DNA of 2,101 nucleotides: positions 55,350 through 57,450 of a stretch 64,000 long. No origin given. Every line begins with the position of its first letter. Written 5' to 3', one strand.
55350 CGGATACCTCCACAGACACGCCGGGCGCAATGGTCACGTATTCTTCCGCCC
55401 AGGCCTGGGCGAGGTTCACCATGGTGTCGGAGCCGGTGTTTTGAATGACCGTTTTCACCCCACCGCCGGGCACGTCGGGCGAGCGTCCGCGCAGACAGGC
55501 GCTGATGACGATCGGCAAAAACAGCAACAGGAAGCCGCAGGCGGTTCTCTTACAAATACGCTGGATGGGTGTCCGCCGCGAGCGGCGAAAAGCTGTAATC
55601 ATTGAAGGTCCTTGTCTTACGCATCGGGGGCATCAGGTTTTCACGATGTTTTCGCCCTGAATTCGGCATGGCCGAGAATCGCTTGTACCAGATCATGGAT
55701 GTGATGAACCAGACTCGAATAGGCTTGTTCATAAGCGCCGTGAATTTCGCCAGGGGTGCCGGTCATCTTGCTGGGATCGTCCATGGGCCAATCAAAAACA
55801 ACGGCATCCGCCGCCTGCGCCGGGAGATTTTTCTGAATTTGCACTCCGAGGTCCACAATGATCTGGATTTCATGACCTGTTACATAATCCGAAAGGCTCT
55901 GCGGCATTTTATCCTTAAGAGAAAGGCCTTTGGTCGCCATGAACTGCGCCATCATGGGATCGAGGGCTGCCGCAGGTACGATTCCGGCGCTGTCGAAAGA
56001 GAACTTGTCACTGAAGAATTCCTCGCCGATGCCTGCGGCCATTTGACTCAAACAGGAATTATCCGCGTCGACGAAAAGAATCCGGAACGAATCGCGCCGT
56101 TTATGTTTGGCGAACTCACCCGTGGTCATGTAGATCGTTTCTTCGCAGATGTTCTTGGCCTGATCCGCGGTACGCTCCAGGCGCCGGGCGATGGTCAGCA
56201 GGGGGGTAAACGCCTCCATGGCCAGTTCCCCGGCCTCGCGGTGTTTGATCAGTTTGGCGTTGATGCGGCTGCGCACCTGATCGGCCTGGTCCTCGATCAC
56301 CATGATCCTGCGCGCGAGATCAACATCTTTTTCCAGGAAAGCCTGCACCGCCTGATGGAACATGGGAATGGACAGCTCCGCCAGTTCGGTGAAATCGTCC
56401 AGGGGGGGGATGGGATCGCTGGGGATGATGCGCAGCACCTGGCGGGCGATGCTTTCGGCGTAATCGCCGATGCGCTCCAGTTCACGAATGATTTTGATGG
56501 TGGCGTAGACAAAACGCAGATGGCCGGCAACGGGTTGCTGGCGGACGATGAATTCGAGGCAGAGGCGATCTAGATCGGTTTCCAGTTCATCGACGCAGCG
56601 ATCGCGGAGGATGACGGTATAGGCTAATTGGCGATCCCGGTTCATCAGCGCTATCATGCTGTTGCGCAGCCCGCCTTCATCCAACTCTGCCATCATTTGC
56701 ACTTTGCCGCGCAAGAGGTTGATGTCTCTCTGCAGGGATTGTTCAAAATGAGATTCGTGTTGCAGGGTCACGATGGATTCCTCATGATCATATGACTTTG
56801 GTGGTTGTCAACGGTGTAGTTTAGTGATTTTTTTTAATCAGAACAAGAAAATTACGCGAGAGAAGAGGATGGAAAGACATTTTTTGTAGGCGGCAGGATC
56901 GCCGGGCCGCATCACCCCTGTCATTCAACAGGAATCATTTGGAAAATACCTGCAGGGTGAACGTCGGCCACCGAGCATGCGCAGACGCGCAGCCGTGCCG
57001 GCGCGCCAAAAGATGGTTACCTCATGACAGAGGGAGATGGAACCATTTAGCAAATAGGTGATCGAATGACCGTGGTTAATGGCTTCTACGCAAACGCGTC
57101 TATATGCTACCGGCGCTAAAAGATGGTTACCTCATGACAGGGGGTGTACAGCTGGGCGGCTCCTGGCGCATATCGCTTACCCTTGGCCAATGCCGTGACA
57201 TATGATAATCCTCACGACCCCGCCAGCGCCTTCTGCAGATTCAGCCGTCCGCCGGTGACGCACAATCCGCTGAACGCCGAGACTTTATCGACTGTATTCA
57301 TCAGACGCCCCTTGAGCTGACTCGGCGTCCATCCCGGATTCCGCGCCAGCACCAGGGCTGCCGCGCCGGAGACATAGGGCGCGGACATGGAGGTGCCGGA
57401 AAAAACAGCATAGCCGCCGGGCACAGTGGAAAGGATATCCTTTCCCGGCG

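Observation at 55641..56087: PhoU fused to a catalytically dead ArsC/LMW-PTP-like domain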

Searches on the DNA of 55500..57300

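Call 75: search_rna_families(source=window, start=55500, end=57300, threshold=evalue, max_evalue=1)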
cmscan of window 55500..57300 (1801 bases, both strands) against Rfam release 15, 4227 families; matches with E-value up to 1: 0.
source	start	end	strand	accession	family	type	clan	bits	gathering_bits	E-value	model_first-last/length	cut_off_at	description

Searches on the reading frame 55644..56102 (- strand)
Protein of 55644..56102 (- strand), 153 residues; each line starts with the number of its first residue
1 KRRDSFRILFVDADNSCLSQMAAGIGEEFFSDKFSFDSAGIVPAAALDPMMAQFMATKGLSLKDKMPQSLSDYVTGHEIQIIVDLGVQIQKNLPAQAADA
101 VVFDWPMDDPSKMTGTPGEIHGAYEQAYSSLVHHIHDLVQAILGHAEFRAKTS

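Call 3: search_protein_families(library=pfam, proteins=[window:55644-56087:-], max_evalue=1)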
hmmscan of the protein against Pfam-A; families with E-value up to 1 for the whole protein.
window:55644-56087:- (148 aa): 1 family
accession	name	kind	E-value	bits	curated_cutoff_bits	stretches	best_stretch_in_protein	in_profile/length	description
PF01451.26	LMWPc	-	3.8e-06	27.6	23.2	1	3-94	1-98/144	Low molecular weight phosphotyrosine protein phosphatase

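Call 4: search_protein_families(library=ncbifam, proteins=[window:55644-56087:-], max_evalue=1)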
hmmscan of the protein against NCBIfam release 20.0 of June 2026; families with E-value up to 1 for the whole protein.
window:55644-56087:- (148 aa): 3 families
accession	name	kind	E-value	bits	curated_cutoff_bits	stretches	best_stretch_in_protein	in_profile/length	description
TIGR02691.1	arsC_pI258_fam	equivalog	2.3e-13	50.5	174.3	1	3-131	1-127/129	arsenate reductase (thioredoxin)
NF010053.0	PRK13530.1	subfamily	1.6e-09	38.2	215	1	3-108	6-109/133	arsenate reductase (thioredoxin)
TIGR02689.1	ars_reduc_gluta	equivalog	4.4e-09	36.6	157.6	1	2-106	2-104/126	arsenate reductase, glutathione/glutaredoxin type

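Call 5: search_solved_structures(query=window:55644-56087:-, max_evalue=1, show_alignments=3)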
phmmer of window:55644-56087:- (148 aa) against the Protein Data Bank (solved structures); distinct sequences matched with E-value up to 1: 18.
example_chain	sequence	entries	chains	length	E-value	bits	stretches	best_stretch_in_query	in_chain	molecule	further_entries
3rh0_A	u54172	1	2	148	6.4e-08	36.2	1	3-106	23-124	ARSENATE REDUCTASE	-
1jl3_A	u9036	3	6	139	5e-07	33.3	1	3-124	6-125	ARSENATE REDUCTASE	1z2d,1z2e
2ipa_B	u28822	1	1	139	1.8e-06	31.4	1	3-124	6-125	Protein arsC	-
3t38_A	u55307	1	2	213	9.9e-06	29.1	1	2-106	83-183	Arsenate Reductase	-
1lk0_A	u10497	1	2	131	3.1e-05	27.5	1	3-106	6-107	arsenate reductase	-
2l17_A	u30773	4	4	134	3.6e-05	27.2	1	2-108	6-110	Arsenate reductase | Glutaredoxin arsenate reductase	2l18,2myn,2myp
8p5n_A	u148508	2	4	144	4e-05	27.1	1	3-118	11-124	Low molecular weight phosphatase family protein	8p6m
2cd7_A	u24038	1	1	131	8.3e-05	26.1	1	3-106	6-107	PROTEIN ARSC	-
1ljl_A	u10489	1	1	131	0.00016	25.2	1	3-106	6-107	arsenate reductase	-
2myu_A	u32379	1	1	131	0.00024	24.6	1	2-108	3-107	Glutaredoxin arsenate reductase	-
1rxe_A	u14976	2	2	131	0.00045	23.7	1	3-106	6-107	Arsenate reductase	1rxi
2l19_A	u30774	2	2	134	0.00071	23.1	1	2-108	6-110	Arsenate reductase | Glutaredoxin arsenate reductase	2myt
1jf8_A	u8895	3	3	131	0.0012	22.4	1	3-106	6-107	arsenate reductase | Protein arsC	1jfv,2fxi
1lju_A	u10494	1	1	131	0.0029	21.1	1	3-106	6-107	arsenate reductase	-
1y1l_A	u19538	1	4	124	0.0058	20.1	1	2-123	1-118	arsenate reductase (arsC)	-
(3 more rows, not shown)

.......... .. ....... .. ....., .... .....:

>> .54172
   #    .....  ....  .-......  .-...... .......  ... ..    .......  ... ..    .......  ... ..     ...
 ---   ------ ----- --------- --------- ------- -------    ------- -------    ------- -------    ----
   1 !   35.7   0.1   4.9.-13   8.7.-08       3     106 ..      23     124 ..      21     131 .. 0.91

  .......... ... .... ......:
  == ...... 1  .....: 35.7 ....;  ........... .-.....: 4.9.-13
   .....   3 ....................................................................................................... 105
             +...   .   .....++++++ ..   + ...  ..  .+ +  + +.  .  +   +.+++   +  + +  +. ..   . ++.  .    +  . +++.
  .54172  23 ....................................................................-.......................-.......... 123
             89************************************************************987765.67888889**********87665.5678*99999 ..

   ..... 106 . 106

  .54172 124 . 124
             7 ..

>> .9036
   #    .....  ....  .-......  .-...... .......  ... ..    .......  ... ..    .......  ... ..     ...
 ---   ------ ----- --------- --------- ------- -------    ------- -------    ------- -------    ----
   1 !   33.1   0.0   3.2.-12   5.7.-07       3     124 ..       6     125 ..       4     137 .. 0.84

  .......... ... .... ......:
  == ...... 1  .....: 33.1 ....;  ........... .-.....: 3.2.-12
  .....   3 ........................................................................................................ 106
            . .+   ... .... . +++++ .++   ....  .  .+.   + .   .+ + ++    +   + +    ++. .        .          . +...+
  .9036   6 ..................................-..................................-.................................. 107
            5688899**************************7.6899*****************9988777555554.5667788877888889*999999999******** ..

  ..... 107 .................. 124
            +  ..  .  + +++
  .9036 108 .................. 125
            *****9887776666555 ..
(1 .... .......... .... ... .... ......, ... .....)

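Call 32: predict_structure(alignment_id=A3)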
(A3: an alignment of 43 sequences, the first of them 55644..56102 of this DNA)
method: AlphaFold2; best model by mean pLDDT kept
length: 153 residues; sequences in the alignment: 43
mean_pLDDT: 93.3   pTM: 0.88
mean pLDDT of the five models: 93.3, 93.2, 92.1, 92.0, 91.6
residues with pLDDT >= 90: 131; 70-90: 15; 50-70: 5; < 50: 2
segments of 3 or more residues with pLDDT < 50: none
pLDDT, mean of each block of 10 residues (from residue 1): 79 98 96 94 97 97 94 96 95 93 97 96 98 97 81 70
secondary structure, 60 per line:
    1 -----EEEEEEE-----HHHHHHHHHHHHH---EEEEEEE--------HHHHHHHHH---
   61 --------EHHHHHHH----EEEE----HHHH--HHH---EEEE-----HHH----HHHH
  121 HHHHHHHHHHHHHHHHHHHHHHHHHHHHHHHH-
elements in order: E6-12 H18-30 E34-40 H49-57 H70-76 E81-84 H89-92 E101-104 H117-152

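Call 62: search_protein_representatives(protein=window:55644-56102:-)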
Query: 153 residues. Proteins with E-value up to 0.001 (for the whole library): 653; up to 1e-10: 44; up to 1e-30: 0. The best 150 are listed.
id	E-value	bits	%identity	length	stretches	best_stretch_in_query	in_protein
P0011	5.5e-28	114.2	36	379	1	3-150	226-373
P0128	9.8e-27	110.1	41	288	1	2-145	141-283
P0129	1.5e-25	106.3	38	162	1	5-147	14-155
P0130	3.6e-25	105.1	43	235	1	3-145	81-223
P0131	2.8e-24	102.2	41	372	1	3-145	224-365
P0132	5.6e-24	101.2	38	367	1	4-145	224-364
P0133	4.0e-23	98.4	40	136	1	9-145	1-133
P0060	1.4e-20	90.2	39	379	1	4-149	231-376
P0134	4.0e-20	88.7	37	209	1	3-148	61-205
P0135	1.1e-19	87.3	36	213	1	3-145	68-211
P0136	1.5e-19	86.9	35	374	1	3-145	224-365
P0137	5.2e-17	78.6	37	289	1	4-143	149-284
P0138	1.1e-16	77.6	27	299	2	5-145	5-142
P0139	1.2e-16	77.5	35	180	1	3-144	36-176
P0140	1.9e-16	76.8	35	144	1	9-146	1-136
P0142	2.8e-16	76.2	37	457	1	5-145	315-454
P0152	2.9e-13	66.5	37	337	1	4-119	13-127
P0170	1.2e-10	58.0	37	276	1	3-111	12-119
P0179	7.6e-10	55.4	30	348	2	7-119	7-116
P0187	2.6e-09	53.7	34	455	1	3-150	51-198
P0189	2.9e-09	53.5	25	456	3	5-120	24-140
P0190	3.2e-09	53.3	27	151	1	6-140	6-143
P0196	5.0e-09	52.7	40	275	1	3-87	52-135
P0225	5.5e-08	49.4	55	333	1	3-59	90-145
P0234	7.8e-08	48.9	31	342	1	6-137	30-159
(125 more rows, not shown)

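Call 64: find_encoding_contigs(protein=P0129, flank=5000, max_places=3)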
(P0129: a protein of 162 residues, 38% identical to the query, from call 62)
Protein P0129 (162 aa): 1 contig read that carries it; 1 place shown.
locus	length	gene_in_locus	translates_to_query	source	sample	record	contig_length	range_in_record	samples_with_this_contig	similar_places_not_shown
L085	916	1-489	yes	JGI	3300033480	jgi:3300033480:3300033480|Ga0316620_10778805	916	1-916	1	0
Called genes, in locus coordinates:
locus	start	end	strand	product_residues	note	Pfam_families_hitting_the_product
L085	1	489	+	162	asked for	PF01451:LMWPc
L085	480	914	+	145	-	?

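Call 65: find_encoding_contigs(protein=P0190, flank=5000, max_places=3)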
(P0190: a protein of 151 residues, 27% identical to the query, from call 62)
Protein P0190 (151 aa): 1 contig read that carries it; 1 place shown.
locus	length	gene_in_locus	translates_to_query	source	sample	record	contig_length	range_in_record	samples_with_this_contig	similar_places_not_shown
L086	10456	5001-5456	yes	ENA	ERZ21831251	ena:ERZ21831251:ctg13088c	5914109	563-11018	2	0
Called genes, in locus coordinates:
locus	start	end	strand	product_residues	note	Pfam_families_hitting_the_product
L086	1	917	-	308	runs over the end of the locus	-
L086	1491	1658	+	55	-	PF00037:Fer4, PF13237:Fer4_10, PF14697:Fer4_21 (weak), PF12838:Fer4_7, PF13187:Fer4_9, PF13484:Fer4_16 (weak), PF12797:Fer4_2 (weak), PF00037:Fer4, +5 more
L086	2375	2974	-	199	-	-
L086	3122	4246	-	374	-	PF00155:Aminotran_1_2, PF01041:DegT_DnrJ_EryC1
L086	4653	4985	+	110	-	-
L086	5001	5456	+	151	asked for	PF01451:LMWPc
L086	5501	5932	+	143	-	PF01451:LMWPc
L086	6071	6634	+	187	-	PF02659:Mntp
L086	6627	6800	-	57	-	PF10882:bPH_5 (weak)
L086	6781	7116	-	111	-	-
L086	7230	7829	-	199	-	-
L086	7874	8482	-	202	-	-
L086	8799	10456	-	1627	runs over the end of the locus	PF00932:LTD, PF08757:CotH, PF00932:LTD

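Call 77: search_solved_structures(query=A1, max_evalue=0.001, show_alignments=1)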
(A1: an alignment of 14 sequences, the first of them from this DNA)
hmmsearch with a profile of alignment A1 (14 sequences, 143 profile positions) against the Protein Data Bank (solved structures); distinct sequences matched with E-value up to 0.001: 26.
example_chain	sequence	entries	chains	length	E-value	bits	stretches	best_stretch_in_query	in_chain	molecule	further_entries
2l17_A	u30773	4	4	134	6.2e-18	68.7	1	5-111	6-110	Arsenate reductase | Glutaredoxin arsenate reductase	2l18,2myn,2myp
2l19_A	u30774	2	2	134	2e-17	67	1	5-111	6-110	Arsenate reductase | Glutaredoxin arsenate reductase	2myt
2myu_A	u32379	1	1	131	3.5e-17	66.2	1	5-111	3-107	Glutaredoxin arsenate reductase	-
1jl3_A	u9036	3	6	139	7.3e-16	62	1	6-136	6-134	ARSENATE REDUCTASE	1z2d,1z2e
2ipa_B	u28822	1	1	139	1e-14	58.3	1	6-136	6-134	Protein arsC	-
1lk0_A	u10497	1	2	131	7.4e-14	55.5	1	5-121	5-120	arsenate reductase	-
8p5n_A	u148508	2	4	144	2.2e-13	53.9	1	5-139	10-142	Low molecular weight phosphatase family protein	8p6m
2cd7_A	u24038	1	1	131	2.6e-13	53.7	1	5-121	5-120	PROTEIN ARSC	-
1ljl_A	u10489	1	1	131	4.7e-13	52.9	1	5-121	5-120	arsenate reductase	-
1y1l_A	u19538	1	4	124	2.5e-12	50.5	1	5-129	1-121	arsenate reductase (arsC)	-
1jf8_A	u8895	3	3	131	3.6e-12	50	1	5-121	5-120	arsenate reductase | Protein arsC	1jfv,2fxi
3rh0_A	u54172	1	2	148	3.6e-12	50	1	5-111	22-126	ARSENATE REDUCTASE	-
1rxe_A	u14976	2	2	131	6.5e-12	49.2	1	5-121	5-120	Arsenate reductase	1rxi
1lju_A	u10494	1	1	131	7.2e-12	49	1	5-121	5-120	arsenate reductase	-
3t38_A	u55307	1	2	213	7.3e-10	42.5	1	5-112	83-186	Arsenate Reductase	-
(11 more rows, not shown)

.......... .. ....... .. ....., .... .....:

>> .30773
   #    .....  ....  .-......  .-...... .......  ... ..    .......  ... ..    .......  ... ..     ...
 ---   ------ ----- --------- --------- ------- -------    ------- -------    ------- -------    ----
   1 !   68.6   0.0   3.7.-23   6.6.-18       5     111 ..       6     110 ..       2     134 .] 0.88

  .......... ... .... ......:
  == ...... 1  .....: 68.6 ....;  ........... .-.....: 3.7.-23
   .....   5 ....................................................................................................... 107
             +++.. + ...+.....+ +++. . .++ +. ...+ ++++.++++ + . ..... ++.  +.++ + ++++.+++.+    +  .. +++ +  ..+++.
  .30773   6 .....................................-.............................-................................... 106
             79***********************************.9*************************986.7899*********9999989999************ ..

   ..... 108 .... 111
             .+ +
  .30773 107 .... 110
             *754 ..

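Call 78: search_protein_families(library=pfam, proteins=[P0142, P0152, P0170, P0187, P0196, P0225, P0234, P0138, P0189, P0179], max_evalue=0.001)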
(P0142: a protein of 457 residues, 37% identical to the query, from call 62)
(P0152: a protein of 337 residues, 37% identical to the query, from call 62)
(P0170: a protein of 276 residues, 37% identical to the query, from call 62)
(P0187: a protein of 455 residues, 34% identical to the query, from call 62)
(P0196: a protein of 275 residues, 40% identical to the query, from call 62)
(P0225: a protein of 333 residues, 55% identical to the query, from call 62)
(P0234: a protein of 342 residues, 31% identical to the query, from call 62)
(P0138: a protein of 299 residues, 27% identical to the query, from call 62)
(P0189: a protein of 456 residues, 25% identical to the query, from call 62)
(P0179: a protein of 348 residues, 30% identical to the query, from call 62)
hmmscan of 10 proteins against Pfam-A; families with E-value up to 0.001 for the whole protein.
P0142 (457 aa): 1 family
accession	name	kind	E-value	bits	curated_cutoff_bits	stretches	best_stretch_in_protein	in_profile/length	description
PF01895.24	PhoU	-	7.2e-35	119.7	23.5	2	112-199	2-89/89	PhoU domain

P0152 (337 aa): 1 family
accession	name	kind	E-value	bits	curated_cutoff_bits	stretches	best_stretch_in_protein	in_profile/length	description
PF01451.26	LMWPc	-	1.1e-11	45.6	23.2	1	17-120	1-123/144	Low molecular weight phosphotyrosine protein phosphatase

P0170 (276 aa): 1 family
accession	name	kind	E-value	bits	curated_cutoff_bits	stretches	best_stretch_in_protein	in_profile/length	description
PF01451.26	LMWPc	-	3.8e-09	37.3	23.2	1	17-101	1-92/144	Low molecular weight phosphotyrosine protein phosphatase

P0187 (455 aa): 2 families
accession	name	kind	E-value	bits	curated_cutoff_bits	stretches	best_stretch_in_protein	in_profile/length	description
PF12849.12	PBP_like_2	-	4e-18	66.6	27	1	237-396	4-158/267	PBP superfamily domain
PF01451.26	LMWPc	-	0.00051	20.7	23.2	1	56-143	1-94/144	Low molecular weight phosphotyrosine protein phosphatase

P0196 (275 aa): 1 family
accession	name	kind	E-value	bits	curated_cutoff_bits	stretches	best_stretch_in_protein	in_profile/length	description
PF01451.26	LMWPc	-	2.4e-06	28.2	23.2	1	57-136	1-87/144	Low molecular weight phosphotyrosine protein phosphatase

P0225 (333 aa): 1 family
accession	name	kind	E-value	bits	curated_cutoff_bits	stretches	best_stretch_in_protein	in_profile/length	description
PF01895.24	PhoU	-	1.9e-09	38.2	23.5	1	1-76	11-89/89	PhoU domain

P0234 (342 aa): 1 family
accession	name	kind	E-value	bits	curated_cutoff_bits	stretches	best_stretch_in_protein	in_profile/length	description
PF01451.26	LMWPc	-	1.6e-10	41.7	23.2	1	33-156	2-139/144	Low molecular weight phosphotyrosine protein phosphatase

P0138 (299 aa): 1 family
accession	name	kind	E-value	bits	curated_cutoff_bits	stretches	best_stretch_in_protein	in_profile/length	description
PF01451.26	LMWPc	-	1.6e-28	100.2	23.2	2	154-281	1-143/144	Low molecular weight phosphotyrosine protein phosphatase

P0189 (456 aa): 5 families
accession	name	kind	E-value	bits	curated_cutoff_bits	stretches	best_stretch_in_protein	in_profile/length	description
PF01451.26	LMWPc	-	4.4e-44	150.6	23.2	3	27-158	1-144/144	Low molecular weight phosphotyrosine protein phosphatase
PF12595.13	iRhom1-2_N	-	8.4e-05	22.6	25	0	27-95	91-161/189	Inactive rhomboid proteins 1/2, N-terminal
PF02597.26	ThiS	-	0.00015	22.6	22.5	0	293-330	17-54/76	ThiS family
PF08495.15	FIST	-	0.00023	21.6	23.2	0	28-75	4-52/189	FIST N domain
PF13458.12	Peripla_BP_6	-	0.00084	19.5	31.7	0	318-394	110-183/343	Periplasmic binding protein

P0179 (348 aa): 2 families
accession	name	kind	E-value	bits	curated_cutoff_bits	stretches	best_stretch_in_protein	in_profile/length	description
PF01451.26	LMWPc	-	3.3e-34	118.6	23.2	2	219-339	2-144/144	Low molecular weight phosphotyrosine protein phosphatase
PF21234.2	Phosphatase-like_N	-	3.8e-10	40.5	27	1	151-205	4-58/58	Protein-tyrosine-phosphatase-like, N-terminal domain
